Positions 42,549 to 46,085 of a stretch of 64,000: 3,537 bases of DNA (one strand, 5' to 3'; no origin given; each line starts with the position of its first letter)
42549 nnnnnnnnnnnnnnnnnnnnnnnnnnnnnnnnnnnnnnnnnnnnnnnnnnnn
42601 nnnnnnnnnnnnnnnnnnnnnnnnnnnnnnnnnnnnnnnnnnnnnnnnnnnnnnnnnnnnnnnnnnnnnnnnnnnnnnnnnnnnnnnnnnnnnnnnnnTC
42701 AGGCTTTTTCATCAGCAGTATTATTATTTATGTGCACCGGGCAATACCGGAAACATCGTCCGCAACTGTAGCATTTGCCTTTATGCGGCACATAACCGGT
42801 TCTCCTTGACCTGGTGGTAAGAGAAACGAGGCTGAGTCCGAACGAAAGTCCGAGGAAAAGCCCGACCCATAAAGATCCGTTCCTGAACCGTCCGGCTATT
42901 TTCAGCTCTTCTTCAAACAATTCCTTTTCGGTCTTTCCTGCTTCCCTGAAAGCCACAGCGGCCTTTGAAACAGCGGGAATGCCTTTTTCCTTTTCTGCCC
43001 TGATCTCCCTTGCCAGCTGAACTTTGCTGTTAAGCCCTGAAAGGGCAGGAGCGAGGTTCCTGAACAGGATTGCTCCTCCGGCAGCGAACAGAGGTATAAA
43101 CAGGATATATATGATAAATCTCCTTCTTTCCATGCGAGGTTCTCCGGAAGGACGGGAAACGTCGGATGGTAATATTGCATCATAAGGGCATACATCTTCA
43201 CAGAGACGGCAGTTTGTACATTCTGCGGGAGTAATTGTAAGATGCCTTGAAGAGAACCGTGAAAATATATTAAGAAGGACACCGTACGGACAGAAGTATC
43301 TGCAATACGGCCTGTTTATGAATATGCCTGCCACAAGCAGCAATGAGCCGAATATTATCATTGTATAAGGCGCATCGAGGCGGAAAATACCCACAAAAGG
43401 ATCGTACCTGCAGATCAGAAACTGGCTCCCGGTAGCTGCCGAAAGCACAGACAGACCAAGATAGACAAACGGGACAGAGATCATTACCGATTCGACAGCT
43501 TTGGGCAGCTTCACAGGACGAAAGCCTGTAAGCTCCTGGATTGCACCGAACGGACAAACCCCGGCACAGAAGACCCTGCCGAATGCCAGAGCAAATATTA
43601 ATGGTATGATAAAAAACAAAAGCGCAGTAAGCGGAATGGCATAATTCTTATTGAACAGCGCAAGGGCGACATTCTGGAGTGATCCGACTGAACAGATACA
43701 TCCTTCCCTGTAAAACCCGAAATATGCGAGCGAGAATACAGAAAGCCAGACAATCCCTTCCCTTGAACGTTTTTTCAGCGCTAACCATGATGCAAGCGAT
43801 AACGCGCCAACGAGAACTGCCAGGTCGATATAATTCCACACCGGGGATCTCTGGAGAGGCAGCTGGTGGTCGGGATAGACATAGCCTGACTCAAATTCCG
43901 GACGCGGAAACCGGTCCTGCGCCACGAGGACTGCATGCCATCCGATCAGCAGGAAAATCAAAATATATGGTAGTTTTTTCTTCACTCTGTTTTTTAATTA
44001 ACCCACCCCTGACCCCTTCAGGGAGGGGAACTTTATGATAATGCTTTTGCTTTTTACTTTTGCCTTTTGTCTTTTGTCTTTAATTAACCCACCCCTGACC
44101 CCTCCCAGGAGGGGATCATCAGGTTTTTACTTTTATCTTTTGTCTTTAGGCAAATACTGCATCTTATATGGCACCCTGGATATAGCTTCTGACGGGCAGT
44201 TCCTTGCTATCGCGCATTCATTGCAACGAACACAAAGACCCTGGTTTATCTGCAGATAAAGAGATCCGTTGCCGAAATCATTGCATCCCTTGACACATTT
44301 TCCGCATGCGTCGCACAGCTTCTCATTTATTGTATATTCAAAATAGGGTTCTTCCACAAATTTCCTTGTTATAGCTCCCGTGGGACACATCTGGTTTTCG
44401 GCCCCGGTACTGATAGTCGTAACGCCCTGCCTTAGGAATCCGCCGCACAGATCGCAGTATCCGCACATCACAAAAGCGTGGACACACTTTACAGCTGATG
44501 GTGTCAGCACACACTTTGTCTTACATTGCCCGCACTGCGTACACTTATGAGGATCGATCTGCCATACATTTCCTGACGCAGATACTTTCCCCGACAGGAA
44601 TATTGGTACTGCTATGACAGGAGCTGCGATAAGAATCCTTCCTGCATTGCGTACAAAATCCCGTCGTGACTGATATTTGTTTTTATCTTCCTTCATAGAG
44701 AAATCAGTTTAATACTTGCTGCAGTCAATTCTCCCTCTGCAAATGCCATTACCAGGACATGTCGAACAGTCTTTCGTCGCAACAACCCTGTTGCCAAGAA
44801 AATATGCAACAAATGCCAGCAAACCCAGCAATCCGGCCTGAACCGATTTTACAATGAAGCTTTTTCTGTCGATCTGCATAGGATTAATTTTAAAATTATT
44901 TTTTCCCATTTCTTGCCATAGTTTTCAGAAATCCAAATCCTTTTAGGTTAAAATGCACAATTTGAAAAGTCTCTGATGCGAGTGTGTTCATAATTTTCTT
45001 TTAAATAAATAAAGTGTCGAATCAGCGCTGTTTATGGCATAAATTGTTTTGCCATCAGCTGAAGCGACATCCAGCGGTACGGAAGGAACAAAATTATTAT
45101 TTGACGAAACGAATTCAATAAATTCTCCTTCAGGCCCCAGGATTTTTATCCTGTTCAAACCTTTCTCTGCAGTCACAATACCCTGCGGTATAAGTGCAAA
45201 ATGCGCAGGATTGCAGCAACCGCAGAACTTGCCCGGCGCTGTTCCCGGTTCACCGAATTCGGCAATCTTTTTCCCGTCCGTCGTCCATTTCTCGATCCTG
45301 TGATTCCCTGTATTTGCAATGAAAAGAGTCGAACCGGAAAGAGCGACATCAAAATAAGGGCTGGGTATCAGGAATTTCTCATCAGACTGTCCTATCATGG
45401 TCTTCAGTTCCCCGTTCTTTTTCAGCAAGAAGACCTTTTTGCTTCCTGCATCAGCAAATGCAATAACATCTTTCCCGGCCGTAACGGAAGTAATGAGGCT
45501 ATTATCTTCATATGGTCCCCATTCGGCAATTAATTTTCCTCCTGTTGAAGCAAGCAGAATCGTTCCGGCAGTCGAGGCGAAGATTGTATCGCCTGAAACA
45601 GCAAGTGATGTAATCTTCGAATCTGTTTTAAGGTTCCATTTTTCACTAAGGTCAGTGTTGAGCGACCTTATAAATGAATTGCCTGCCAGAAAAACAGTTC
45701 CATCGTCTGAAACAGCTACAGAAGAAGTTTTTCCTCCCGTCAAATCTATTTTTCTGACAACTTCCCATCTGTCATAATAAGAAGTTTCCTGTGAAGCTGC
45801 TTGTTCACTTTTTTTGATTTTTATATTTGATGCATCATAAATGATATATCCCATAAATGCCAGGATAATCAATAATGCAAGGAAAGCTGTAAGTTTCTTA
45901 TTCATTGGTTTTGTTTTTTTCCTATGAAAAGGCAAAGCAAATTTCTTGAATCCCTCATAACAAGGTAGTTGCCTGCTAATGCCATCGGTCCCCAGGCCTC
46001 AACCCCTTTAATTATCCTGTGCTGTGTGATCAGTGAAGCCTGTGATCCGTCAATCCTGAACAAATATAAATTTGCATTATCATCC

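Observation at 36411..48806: Orphan redox operon: an NADH-type flavoprotein module and a NapG/NapH-like membrane Fe-S conduit encoded with periplasmic beta-propellers, with no recognisable terminal enzyme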

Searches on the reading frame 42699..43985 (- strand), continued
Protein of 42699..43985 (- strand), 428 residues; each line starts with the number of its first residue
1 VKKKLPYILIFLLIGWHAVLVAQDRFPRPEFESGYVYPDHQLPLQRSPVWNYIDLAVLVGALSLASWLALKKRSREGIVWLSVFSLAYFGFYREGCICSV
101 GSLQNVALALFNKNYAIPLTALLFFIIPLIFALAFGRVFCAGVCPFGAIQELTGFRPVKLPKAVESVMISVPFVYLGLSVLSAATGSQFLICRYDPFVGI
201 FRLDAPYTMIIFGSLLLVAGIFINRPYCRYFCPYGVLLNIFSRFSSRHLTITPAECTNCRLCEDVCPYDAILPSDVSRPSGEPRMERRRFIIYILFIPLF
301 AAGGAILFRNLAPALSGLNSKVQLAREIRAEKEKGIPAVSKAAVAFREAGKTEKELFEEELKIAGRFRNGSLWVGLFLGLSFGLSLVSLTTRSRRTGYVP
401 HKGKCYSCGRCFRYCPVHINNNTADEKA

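Call 86: fold_search(model_id=the predicted structure, library=pdb)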
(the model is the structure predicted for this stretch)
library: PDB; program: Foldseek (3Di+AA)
matches with E <= 10: 88; with E <= 0.001: 0
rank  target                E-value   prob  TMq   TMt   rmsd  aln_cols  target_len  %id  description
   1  7zdt_D                9.7e-01  0.07  0.12  0.09  24.5       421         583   10  Occ(apo/return) conformation of CydDC mutant (E500Q.C) in ATP(CydC) bound state (Dataset-18) (released 2023-04-19)
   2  4s0f_A                1.3e+00  0.10  0.15  0.12  21.7       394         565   10  Crystal structure of the peptidase-containing ABC transporter PCAT1 E648Q mutant complexed with ATPgS in an occluded c (released 2015-07-22)
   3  7w7r_D                1.6e+00  0.18  0.18  0.27  12.5       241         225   11  High resolution structure of a fish aquaporin reveals a novel extracellular fold. (released 2022-10-12)
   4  7euo_R                2.2e+00  0.04  0.13  0.16  22.3       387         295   12  The structure of formyl peptide receptor 1 in complex with Gi and peptide agonist fMLF (released 2022-05-25)
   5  2b5f_C                2.7e+00  0.10  0.17  0.26  11.6       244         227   12  Crystal structure of the spinach aquaporin SoPIP2;1 in an open conformation to 3.9 resolution (released 2005-12-20)
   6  3tds_C                2.7e+00  0.03  0.09  0.13  20.4       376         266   11  Crystal structure of HSC F194I (released 2012-03-07)
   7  5hxc                  3.1e+00  0.03  0.10  0.13  24.9       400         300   10  Structural mechanisms of extracellular ion exchange and induced binding-site occlusion in the sodium-calcium exchanger N (released 2016-05-11)
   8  9joz                  3.3e+00  0.02  0.10  0.10  24.1       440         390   12  outward-open hSLC19A1 (released 2025-02-26)
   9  3te0_E                3.3e+00  0.02  0.10  0.11  24.7       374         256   12  Crystal structure of HSC K148E (released 2012-03-07)
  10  6vqr_E                3.4e+00  0.08  0.17  0.22  13.9       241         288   11  CryoEM Structure of the PfFNT-inhibitor complex (released 2021-02-03)
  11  9jcl_R                3.4e+00  0.03  0.10  0.13  23.1       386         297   10  ADP-bound purinergic receptor 1 with L266P mutant in complex with miniGs/q (released 2025-09-10)
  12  9egq_A                3.4e+00  0.03  0.12  0.13  30.5       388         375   11  Human BEST1 bound to GABA in an intermediate state (released 2025-04-09)
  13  7wvu_R                3.6e+00  0.03  0.12  0.15  22.7       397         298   11  Cryo-EM structure of the human formyl peptide receptor 1 in complex with fMLF and Gi1 (released 2022-04-13)
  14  8gmg                  3.6e+00  0.03  0.11  0.04  32.9       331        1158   14  CryoEM structure of P-Glycoprotein in Apo state (released 2025-04-23)
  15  1qoy                  3.6e+00  0.02  0.10  0.13  28.1       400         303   10  E.coli Hemolysin E (HlyE, ClyA, SheA) (released 2000-01-23)
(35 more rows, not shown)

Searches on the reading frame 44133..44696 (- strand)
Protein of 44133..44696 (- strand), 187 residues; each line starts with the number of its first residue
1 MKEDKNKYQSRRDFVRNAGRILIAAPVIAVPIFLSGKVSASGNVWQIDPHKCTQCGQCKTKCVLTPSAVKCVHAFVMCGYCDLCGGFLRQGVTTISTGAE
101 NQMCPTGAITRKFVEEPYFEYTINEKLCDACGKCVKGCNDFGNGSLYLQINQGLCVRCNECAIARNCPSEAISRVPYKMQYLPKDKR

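Call 3: search_protein_families(library=pfam, proteins=[window:44133-44696:-], max_evalue=0.01)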
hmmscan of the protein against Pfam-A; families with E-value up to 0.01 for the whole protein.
window:44133-44696:- (187 aa): 6 families
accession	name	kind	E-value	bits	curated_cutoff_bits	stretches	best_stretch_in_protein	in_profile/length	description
PF00037.32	Fer4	-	7.3e-08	32.4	21.1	1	46-62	2-18/24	4Fe-4S binding domain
PF12837.12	Fer4_6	-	1.3e-07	31.7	25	2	149-172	3-24/24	4Fe-4S binding domain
PF12838.12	Fer4_7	-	2.6e-07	31.5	27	1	103-138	11-48/52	4Fe-4S dicluster domain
PF13187.11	Fer4_9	-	0.0012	19.2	27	0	102-139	10-48/52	4Fe-4S dicluster domain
PF13237.11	Fer4_10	-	0.002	18.5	25.5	0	149-169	3-21/53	4Fe-4S dicluster domain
PF13183.11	Fer4_8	-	0.0029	18.5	27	0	45-62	47-64/68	4Fe-4S dicluster domain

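Call 4: search_protein_families(library=ncbifam, proteins=[window:44133-44696:-], max_evalue=0.01)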
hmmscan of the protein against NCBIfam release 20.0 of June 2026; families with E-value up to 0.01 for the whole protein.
window:44133-44696:- (187 aa): 6 families
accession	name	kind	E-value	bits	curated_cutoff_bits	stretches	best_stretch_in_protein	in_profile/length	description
NF058577.1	FdxA_fam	equivalog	3.7e-09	36.6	65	2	38-62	24-48/52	4Fe-4S ferredoxin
TIGR02066.1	dsrB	equivalog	0.0011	18.1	341.5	1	102-141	191-229/341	dissimilatory-type sulfite reductase subunit beta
TIGR02700.1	flavo_MJ0208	hypoth_equivalog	0.0039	16.5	251.35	0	120-180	142-203/234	dihydromethanopterin reductase (acceptor)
NF007382.0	PRK09898.1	equivalog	0.0048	16.5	213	1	102-178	133-204/208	ferredoxin-like protein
TIGR04105.1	FeFe_hydrog_B1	subfamily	0.0051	15.5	450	0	102-138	123-200/462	monomeric [FeFe] hydrogenase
TIGR02494.1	PFLE_PFLC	subfamily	0.0096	15.2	174.35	0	122-176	44-101/293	glycyl-radical enzyme activating protein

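Call 88: search_protein_families(library=ncbifam, proteins=[window:44133-44696:-], max_evalue=5)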
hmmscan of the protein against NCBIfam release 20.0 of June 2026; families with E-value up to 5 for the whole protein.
window:44133-44696:- (187 aa): 27 families (the best 25 are shown)
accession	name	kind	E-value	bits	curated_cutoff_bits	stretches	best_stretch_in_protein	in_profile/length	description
NF058577.1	FdxA_fam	equivalog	3.7e-09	36.6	65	3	38-62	24-48/52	4Fe-4S ferredoxin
TIGR02066.1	dsrB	equivalog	0.0011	18.1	341.5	2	102-141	191-229/341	dissimilatory-type sulfite reductase subunit beta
TIGR02700.1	flavo_MJ0208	hypoth_equivalog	0.0039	16.5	251.35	2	120-180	142-203/234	dihydromethanopterin reductase (acceptor)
NF007382.0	PRK09898.1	equivalog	0.0048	16.5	213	1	102-178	133-204/208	ferredoxin-like protein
TIGR04105.1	FeFe_hydrog_B1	subfamily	0.0051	15.5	450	3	102-138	123-200/462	monomeric [FeFe] hydrogenase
TIGR02494.1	PFLE_PFLC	subfamily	0.0096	15.2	174.35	2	122-176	44-101/293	glycyl-radical enzyme activating protein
TIGR03287.1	methan_mark_16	hypoth_equivalog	0.011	14.2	363.95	2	148-174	297-323/391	methanogenesis marker 16 metalloprotein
NF048008.1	SfplDhtActHpfHKleb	equivalog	0.016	14.6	500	1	119-177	48-105/308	(2S)-3-sulfopropanediol dehydratase activating enzyme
TIGR02811.1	formate_TAT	hypoth_equivalog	0.025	14.9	48.45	1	1-30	1-30/66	formate dehydrogenase region TAT target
NF045490.1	FdxA_Protbact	equivalog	0.032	14.5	135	2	42-63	30-51/104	ferredoxin FdxA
NF040770.1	hetero_SS_HdrA2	exception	0.046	11.8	1100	2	29-86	556-613/777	CoB-CoM heterodisulfide reductase HdrA2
NF041836.1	rnfB_Methano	equivalog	0.11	11.9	445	2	94-139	143-184/265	Rnf electron transport complex subunit RnfB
TIGR03336.1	IOR_alpha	equivalog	0.11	10.8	650.9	1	111-172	535-595/595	indolepyruvate ferredoxin oxidoreductase subunit alpha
NF007012.0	PRK09476.1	equivalog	0.14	11.3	269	1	47-78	181-212/254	ferredoxin-type protein NapG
NF041891.1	hdrA_Methbact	equivalog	0.23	9.6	1300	2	74-139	233-298/762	ferredoxin:CoB-CoM heterodisulfide reductase subunit HdrA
TIGR00397.1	mauM_napG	subfamily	0.49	9.9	178.85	1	45-72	170-197/213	MauM/NapG family ferredoxin-type protein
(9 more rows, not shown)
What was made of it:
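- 44133..44696 (-): Tat-signal periplasmic polyferredoxin (16 conserved Cys, enough for four 4Fe-4S clusters). NapG-like in architecture only. MauM/NapG model 9.9 bits against a cut-off of 178.85 (call 88).
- On MauM/NapG family (TIGR00397, NF007012): 9.9 against 178.85 and 11.3 against 269 (call 88).
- Closest known: NapGH / NosGH / MauMN. Different: Sequence scores fall far below the family cut-offs (calls 4, 88).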

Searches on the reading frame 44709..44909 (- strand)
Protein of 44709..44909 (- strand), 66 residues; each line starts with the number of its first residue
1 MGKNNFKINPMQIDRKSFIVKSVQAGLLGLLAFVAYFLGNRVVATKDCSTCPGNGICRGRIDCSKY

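Call 3: search_protein_families(library=pfam, proteins=[window:44709-44909:-], max_evalue=0.01)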
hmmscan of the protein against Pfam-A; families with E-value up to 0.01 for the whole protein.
window:44709-44909:- (66 aa): 0 families

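Call 4: search_protein_families(library=ncbifam, proteins=[window:44709-44909:-], max_evalue=0.01)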
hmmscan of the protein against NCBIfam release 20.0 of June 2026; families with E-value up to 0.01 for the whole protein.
window:44709-44909:- (66 aa): 0 families

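Call 88: search_protein_families(library=ncbifam, proteins=[window:44712-44909:-], max_evalue=5)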
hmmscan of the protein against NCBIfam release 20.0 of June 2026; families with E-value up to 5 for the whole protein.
seq(66 aa): 0 families
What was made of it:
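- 44709..44909 (-): Small single-TM 4-Cys protein (66 aa). No family hit (calls 3, 4, 88).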

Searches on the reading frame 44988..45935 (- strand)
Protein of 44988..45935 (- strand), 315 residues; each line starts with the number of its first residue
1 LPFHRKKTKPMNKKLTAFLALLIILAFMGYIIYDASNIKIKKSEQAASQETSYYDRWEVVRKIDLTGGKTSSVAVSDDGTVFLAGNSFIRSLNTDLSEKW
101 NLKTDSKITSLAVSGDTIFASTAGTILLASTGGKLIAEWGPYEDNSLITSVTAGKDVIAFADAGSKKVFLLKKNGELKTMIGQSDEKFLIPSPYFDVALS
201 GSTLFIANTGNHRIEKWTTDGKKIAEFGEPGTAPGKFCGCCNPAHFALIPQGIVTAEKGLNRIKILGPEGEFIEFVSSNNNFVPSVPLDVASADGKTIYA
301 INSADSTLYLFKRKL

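Call 3: search_protein_families(library=pfam, proteins=[window:44988-45935:-], max_evalue=0.01)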
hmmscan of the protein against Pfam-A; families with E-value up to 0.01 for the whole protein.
window:44988-45935:- (315 aa): 2 families
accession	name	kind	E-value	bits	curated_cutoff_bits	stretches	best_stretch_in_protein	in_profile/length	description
PF13360.13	PQQ_2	-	0.0019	18.3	27.6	0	57-178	17-141/233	Outer membrane protein assembly factor BamB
PF18975.6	DUF5711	-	0.003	17.3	26.3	0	152-228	62-133/344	Family of unknown function (DUF5711)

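Call 4: search_protein_families(library=ncbifam, proteins=[window:44988-45935:-], max_evalue=0.01)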
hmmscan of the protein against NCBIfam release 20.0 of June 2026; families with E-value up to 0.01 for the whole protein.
window:44988-45935:- (315 aa): 1 family
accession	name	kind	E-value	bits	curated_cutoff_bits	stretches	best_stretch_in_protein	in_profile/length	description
NF035926.1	scyF_NHL_VPEP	equivalog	1.5e-06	27.6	350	1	202-312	163-274/376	scytonemin biosynthesis PEP-CTERM protein ScyF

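Call 57: search_solved_structures(query=window:44988-45905:-, max_evalue=1)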
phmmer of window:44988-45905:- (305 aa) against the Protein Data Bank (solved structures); distinct sequences matched with E-value up to 1: 40.
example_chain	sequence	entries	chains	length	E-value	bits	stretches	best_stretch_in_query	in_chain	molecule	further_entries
6tji_A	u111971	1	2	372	7e-28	100.8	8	61-119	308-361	Cake10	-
6tjh_A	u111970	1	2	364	7.5e-28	100.7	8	62-119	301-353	Cake9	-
7awz_A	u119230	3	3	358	4.3e-25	91.6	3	62-107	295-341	Scone-E | SconeE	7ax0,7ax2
6tjg_A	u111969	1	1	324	9.9e-25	90.4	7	61-119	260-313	Cake8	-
7awy_A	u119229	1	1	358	1.7e-23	86.4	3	63-107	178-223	Scone-R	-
8prj_A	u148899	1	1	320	6.1e-19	71.4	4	53-168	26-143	v31Bagel8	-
6d69_A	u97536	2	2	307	1.2e-18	70.4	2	140-268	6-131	NHL Repeat Region of D. melanogaster Thin | Thin, isoform D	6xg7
6tjf_A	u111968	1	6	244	3.6e-18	68.9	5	62-119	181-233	Cake6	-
3hxj_A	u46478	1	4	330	6.1e-17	64.9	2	64-104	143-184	Pyrrolo-quinoline quinone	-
6tje_A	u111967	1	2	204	9.2e-15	57.7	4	62-120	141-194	Cake5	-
8j72_A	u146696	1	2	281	4.3e-13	52.2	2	192-264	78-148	E3 ubiquitin-protein ligase TRIM71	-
9jur_A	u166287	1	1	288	4.7e-13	52.1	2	192-264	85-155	E3 ubiquitin-protein ligase TRIM71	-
7qrx_A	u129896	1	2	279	4.8e-13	52.1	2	193-264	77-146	E3 ubiquitin-protein ligase TRIM71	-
6fpt_A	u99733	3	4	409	4.2e-12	49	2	192-264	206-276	E3 ubiquitin-protein ligase TRIM71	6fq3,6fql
6tjd_A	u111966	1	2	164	3.2e-11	46.1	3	61-120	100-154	Cake4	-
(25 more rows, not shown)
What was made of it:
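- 44988..45935 (-): NHL/PQQ-hybrid propeller, membrane-anchored, with an invariant vicinal cysteine pair (G-C-C-N-P). The likely start is the ATG at 45905, which overlaps the P4 stop as ATGA. Matches solved NHL domains: Thin 70 bits, TRIM71 52 bits (call 57).
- On NHL-repeat propellers: The N-terminal half matches PQQ-like designed propellers (call 57).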
